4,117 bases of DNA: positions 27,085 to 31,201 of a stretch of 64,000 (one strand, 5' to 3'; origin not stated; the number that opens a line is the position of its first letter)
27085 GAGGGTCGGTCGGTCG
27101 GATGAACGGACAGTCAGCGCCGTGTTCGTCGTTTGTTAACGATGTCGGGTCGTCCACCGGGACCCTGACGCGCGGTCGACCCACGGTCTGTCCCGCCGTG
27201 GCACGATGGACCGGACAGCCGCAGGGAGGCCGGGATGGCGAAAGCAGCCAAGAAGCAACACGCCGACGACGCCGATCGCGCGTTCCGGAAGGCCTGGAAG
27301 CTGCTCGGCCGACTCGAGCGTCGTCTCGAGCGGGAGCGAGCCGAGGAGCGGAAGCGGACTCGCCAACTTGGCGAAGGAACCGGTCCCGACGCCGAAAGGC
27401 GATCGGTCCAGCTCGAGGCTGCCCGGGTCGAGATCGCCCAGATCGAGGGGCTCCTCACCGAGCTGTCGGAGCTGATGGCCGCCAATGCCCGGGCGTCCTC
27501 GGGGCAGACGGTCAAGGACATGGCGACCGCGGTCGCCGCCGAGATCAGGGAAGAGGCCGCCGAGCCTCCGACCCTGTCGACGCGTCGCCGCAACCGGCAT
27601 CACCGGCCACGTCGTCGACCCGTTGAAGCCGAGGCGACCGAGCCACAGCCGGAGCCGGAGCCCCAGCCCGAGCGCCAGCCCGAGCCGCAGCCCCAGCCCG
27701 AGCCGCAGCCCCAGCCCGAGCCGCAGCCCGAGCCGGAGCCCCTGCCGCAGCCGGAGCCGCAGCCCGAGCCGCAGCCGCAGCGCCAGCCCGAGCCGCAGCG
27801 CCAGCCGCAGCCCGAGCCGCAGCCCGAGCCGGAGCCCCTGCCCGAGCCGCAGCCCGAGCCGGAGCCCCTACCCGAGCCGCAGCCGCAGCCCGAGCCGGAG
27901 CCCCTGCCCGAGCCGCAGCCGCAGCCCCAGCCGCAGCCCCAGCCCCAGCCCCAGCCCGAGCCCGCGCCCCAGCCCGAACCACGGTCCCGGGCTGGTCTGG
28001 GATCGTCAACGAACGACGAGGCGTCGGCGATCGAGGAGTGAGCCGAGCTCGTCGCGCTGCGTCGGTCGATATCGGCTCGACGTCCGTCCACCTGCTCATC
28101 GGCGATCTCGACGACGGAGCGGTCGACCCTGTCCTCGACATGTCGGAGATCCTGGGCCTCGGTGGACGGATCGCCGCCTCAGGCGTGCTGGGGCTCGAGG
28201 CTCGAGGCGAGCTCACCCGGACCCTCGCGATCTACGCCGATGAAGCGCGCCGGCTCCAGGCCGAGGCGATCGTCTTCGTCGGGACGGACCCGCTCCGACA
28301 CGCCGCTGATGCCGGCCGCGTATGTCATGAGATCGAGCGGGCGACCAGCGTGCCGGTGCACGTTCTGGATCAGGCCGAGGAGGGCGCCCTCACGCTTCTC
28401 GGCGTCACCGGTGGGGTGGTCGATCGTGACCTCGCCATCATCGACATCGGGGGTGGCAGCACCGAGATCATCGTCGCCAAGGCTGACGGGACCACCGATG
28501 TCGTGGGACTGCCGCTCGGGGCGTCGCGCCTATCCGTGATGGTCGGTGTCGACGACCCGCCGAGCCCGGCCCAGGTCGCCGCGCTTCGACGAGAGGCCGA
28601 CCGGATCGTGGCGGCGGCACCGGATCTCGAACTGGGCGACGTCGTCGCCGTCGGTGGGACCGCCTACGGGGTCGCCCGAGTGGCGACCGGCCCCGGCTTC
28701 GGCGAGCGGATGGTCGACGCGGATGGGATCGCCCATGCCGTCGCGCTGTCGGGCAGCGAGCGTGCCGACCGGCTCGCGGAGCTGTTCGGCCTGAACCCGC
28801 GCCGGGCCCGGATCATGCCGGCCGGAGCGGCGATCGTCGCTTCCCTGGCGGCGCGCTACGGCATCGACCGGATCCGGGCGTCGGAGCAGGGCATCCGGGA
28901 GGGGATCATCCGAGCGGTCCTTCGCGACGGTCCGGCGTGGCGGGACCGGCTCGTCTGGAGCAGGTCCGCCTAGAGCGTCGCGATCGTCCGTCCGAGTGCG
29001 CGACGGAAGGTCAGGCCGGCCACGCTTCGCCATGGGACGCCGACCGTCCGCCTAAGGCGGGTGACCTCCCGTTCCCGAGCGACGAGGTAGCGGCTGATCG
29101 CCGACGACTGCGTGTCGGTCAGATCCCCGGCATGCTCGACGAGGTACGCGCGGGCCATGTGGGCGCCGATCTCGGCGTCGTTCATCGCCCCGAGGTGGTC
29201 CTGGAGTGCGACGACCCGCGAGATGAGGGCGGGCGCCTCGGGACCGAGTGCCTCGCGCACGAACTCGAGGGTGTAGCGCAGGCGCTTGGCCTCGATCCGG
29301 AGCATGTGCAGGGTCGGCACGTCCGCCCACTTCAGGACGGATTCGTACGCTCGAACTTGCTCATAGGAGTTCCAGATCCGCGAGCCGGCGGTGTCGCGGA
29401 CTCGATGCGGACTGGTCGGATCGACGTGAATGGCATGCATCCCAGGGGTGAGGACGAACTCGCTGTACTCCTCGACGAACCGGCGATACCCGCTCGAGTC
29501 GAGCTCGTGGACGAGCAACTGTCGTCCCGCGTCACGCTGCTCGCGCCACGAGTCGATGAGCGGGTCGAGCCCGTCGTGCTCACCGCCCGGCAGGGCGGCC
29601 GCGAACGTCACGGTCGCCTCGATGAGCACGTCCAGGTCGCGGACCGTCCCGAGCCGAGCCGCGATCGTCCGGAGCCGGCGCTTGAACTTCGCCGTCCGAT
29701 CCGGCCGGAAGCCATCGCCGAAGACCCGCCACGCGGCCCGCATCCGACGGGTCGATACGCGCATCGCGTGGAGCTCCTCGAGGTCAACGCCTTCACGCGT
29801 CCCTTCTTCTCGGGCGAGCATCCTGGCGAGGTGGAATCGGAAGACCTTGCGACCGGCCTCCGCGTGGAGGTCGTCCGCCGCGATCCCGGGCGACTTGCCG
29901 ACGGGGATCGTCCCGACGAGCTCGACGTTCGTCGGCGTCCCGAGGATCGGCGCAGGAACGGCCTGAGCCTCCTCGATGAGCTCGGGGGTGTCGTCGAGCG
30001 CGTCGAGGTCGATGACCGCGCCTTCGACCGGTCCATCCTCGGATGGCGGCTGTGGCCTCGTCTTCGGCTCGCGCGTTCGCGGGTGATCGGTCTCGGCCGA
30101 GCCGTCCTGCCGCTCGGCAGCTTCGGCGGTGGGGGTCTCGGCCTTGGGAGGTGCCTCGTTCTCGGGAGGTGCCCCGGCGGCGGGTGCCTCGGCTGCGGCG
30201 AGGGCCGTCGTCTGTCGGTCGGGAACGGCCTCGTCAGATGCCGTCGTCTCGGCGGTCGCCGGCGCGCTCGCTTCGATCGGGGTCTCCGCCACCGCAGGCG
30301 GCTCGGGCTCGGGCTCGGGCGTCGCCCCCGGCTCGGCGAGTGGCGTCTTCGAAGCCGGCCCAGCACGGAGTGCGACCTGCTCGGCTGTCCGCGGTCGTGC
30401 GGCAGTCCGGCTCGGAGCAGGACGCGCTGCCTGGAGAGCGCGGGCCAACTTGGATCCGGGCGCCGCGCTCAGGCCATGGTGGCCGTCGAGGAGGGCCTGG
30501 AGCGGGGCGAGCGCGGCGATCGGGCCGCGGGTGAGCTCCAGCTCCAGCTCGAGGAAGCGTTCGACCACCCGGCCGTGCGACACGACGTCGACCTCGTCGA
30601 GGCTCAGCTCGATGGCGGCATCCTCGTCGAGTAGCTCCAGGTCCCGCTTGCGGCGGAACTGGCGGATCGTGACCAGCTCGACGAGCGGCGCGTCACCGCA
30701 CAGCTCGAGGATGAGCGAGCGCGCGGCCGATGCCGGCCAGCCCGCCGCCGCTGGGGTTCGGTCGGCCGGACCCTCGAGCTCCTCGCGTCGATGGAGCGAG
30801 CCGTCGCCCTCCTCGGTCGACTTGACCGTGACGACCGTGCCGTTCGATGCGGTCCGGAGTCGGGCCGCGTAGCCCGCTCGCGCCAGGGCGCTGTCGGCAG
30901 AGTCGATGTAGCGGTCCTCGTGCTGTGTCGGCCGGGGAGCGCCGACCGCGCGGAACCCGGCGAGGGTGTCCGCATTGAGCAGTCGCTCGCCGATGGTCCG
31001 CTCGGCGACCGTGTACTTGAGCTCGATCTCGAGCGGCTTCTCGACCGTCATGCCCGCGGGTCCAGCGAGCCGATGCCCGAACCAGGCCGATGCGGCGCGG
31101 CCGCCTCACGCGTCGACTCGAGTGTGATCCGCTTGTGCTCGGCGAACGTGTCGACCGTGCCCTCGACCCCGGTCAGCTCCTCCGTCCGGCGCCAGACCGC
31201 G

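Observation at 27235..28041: Orphan coiled-coil / polybasic / (Pro-Glu/Gln)n protein inserted between pstS and ppx and translationally coupled to ppx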

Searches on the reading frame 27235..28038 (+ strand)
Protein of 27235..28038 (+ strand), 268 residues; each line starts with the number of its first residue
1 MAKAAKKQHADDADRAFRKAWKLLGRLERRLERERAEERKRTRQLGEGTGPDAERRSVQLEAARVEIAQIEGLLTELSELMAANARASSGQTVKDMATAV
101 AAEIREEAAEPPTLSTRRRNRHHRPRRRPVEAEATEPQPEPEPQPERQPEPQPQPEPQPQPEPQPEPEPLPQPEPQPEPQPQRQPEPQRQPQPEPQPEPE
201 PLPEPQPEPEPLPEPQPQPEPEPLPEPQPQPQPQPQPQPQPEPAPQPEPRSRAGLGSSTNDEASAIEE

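Call 4: search_protein_families(library=pfam, proteins=[window:27235-28038:+], max_evalue=0.1)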
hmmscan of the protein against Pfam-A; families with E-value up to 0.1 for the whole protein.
window:27235-28038:+ (268 aa): 1 family
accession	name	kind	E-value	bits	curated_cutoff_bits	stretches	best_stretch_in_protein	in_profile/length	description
PF05887.16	Trypan_PARP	-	1.2e-07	32.2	100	0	192-243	60-111/134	Procyclic acidic repetitive protein (PARP)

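Call 6: search_protein_families(library=ncbifam, proteins=[window:27235-28038:+], max_evalue=1)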
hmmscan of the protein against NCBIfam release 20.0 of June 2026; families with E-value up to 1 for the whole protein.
window:27235-28038:+ (268 aa): 2 families
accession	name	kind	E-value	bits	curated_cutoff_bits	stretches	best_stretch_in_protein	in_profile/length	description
NF008084.0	PRK10819.1-5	equivalog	0.00014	21.8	315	1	132-191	54-114/249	TonB system transport protein TonB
NF041620.1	MXAN_5187_fam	hypoth_equivalog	0.26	10.9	200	1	79-264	346-528/601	MXAN_5187 family protein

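Call 42: list_cluster_members(proteins=[window:27235-28038:+, window:28038-28970:+])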
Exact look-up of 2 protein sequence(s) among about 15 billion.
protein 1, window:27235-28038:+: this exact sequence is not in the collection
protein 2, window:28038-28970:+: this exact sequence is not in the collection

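Call 75: predict_structure(alignment_id=A1)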
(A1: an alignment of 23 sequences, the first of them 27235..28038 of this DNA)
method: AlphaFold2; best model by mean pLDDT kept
length: 268 residues; sequences in the alignment: 23
mean_pLDDT: 69.0   pTM: 0.36
mean pLDDT of the five models: 69.0, 67.5, 66.6, 66.4, 66.1
residues with pLDDT >= 90: 31; 70-90: 89; 50-70: 122; < 50: 26
segments of 3 or more residues with pLDDT < 50: 115-118, 129-136, 256-258
pLDDT, mean of each block of 10 residues (from residue 1): 61 82 90 93 86 89 92 88 76 67 69 51 55 49 56 64 63 59 55 62 67 70 76 74 65 50 50
secondary structure, 60 per line:
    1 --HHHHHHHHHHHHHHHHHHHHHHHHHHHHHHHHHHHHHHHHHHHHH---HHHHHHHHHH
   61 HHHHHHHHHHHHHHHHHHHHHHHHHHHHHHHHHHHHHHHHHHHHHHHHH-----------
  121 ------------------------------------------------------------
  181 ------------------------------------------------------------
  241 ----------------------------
elements in order: H3-47 H51-109

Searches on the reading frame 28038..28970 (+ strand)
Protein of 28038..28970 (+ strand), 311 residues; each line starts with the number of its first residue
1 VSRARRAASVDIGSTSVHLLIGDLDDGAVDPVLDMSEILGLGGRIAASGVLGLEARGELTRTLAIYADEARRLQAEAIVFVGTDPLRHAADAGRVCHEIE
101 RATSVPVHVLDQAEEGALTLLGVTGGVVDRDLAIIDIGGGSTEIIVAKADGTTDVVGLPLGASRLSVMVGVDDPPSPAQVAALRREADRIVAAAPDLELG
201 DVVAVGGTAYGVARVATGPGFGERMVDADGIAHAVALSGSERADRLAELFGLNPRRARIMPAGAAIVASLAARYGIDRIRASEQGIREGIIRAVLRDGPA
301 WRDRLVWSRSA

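Call 4: search_protein_families(library=pfam, proteins=[window:28038-28970:+], max_evalue=0.1)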
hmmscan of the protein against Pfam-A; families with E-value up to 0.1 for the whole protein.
window:28038-28970:+ (311 aa): 3 families
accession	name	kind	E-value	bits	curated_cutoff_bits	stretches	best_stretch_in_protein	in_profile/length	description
PF02541.22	Ppx-GppA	-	1.2e-34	120.6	27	1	23-292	4-279/285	Ppx/GppA phosphatase family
PF08841.16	DDR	-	0.00029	20.4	24.6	1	93-158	97-161/328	Diol dehydratase reactivase ATPase-like domain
PF14450.12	FtsA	-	0.0013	19.6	31.8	0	133-163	1-31/127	Cell division protein FtsA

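Call 6: search_protein_families(library=ncbifam, proteins=[window:28038-28970:+], max_evalue=1)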
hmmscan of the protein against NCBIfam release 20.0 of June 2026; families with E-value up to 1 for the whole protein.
window:28038-28970:+ (311 aa): 4 families
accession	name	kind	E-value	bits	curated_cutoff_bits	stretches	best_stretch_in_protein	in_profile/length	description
TIGR03706.1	exo_poly_only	exception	2e-50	171.8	307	1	7-292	2-296/300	exopolyphosphatase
NF008108.0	PRK10854.1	equivalog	6.3e-17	61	864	1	4-148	10-155/513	exopolyphosphatase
NF008260.0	PRK11031.1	equivalog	2.5e-16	59.8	624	1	7-296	8-301/496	guanosine-5'-triphosphate,3'-diphosphate diphosphatase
TIGR04491.1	reactive_PduG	equivalog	0.0057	15.1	400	1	94-158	370-433/599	diol dehydratase reactivase subunit alpha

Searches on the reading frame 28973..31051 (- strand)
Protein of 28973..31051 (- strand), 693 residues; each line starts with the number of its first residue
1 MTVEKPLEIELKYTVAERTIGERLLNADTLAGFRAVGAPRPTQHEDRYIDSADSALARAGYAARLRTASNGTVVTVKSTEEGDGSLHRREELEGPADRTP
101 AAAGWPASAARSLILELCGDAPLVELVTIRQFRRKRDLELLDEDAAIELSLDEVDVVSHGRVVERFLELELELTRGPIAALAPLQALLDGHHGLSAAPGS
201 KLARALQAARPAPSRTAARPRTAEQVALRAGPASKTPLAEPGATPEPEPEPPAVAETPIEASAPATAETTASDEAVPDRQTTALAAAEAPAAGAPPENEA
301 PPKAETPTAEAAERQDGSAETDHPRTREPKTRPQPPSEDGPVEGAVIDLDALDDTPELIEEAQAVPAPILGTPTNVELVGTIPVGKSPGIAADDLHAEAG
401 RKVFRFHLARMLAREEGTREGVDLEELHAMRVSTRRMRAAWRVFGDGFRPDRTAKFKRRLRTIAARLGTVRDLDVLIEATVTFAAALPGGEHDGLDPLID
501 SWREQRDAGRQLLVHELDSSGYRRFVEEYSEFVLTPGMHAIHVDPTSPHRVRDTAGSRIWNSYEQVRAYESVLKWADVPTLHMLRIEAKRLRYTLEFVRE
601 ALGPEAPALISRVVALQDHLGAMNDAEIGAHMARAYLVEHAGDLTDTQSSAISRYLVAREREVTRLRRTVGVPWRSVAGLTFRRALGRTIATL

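Call 4: search_protein_families(library=pfam, proteins=[window:28973-31051:-], max_evalue=0.1)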
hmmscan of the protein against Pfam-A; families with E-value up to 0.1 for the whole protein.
window:28973-31051:- (693 aa): 2 families
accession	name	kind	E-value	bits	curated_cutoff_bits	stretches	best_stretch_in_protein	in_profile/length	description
PF05235.19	CHAD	-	1.1e-51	176.4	25.6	1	404-632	3-226/228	CHAD domain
PF01928.26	CYTH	-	3e-14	53.7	23.2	1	7-204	2-177/179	CYTH domain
